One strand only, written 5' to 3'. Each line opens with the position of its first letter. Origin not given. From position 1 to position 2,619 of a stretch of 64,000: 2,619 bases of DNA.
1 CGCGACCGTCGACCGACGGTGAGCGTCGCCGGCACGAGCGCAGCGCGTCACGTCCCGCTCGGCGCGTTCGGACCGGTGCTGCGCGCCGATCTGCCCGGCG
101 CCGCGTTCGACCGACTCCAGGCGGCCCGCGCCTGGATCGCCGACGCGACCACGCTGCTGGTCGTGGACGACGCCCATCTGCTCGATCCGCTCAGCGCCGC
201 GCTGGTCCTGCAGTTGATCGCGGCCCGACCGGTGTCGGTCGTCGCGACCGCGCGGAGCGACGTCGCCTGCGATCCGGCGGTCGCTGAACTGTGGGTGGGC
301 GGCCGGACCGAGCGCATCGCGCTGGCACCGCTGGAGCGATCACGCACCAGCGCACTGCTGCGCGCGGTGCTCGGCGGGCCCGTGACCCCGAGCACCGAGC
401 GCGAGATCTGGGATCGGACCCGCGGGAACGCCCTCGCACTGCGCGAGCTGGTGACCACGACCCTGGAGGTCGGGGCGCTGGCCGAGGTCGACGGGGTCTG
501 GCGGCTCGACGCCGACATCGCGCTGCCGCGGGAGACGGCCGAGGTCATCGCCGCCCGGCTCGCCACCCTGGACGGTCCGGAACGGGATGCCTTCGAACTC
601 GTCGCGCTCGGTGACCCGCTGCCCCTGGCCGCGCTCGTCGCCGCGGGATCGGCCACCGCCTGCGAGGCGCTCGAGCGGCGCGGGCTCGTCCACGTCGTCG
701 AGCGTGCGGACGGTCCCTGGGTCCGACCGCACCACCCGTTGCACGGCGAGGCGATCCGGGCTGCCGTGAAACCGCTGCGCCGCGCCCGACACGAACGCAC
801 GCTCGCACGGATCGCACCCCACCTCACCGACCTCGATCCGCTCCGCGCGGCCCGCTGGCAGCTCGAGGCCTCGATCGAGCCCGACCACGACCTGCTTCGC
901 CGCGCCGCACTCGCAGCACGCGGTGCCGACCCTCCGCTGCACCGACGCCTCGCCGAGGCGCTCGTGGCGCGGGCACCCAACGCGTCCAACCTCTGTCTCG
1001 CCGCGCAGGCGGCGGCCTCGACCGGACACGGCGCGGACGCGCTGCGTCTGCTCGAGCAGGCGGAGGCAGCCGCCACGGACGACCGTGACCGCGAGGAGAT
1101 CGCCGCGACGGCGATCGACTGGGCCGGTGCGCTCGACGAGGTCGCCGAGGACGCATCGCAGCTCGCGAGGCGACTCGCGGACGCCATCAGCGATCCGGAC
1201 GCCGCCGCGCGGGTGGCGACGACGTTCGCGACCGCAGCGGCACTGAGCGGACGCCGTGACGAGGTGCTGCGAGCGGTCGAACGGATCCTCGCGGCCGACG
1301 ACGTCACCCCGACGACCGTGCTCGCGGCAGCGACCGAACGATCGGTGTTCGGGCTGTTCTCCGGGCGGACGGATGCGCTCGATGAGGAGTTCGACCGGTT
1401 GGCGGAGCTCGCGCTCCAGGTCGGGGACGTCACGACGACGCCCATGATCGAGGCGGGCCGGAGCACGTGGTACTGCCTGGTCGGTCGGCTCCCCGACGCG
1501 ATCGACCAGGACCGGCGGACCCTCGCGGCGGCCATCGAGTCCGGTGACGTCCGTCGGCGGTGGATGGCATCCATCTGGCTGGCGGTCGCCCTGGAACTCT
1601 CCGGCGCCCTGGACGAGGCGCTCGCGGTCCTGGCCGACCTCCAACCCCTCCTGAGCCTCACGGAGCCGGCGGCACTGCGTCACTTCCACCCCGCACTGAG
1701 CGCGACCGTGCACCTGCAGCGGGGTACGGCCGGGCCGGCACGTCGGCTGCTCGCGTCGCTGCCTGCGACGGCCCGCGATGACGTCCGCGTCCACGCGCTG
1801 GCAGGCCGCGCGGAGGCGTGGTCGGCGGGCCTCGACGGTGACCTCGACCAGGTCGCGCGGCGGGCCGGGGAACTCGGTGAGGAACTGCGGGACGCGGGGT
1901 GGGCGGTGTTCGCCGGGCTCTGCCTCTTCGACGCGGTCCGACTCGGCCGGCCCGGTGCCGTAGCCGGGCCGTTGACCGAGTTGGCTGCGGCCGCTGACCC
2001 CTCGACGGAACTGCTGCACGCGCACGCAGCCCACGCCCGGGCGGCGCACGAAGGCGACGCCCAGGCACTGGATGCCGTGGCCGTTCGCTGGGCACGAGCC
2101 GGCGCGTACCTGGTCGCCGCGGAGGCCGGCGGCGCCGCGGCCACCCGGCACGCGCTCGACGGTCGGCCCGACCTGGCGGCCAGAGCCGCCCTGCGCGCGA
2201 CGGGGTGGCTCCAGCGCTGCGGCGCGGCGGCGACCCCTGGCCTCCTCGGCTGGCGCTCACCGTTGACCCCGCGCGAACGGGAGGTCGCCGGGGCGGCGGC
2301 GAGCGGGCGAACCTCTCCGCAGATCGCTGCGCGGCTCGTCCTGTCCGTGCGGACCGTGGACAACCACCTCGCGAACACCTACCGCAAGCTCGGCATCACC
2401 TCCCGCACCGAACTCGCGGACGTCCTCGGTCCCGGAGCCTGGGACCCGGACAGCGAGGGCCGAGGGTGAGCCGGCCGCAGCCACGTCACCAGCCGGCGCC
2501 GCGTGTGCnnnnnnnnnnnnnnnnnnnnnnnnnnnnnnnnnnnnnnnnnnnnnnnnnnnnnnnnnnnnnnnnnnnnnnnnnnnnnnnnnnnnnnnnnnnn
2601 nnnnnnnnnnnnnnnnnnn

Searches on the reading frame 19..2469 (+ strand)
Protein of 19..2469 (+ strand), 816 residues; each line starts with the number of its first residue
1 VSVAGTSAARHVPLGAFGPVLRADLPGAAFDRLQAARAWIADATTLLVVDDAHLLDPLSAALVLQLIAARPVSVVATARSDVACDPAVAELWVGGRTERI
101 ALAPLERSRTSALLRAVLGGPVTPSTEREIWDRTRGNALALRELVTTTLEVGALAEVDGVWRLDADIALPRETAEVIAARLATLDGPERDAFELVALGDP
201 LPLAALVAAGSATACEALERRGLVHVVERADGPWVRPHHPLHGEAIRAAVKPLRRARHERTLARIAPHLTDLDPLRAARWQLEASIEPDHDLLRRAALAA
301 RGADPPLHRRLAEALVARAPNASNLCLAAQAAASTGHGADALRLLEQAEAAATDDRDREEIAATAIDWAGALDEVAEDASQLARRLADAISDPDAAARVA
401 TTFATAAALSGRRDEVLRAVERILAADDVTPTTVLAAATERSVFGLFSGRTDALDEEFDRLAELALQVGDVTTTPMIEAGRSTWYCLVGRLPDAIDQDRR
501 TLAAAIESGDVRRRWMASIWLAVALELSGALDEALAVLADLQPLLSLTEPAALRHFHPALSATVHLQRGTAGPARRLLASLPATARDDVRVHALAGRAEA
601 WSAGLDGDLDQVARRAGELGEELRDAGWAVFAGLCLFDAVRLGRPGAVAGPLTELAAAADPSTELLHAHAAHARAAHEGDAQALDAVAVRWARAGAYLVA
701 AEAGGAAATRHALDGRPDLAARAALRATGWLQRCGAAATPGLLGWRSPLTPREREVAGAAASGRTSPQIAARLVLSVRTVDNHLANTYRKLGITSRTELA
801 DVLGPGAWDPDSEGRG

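Call 23: search_protein_families(library=pfam, proteins=[window:19-2469:+], max_evalue=0.001)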
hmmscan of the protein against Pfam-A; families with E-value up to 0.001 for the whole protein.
window:19-2469:+ (816 aa): 1 family
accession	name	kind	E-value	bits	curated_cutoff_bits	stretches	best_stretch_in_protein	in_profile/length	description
PF00196.25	GerE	-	6.7e-16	58.1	23.5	1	748-802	2-56/57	Bacterial regulatory proteins, luxR family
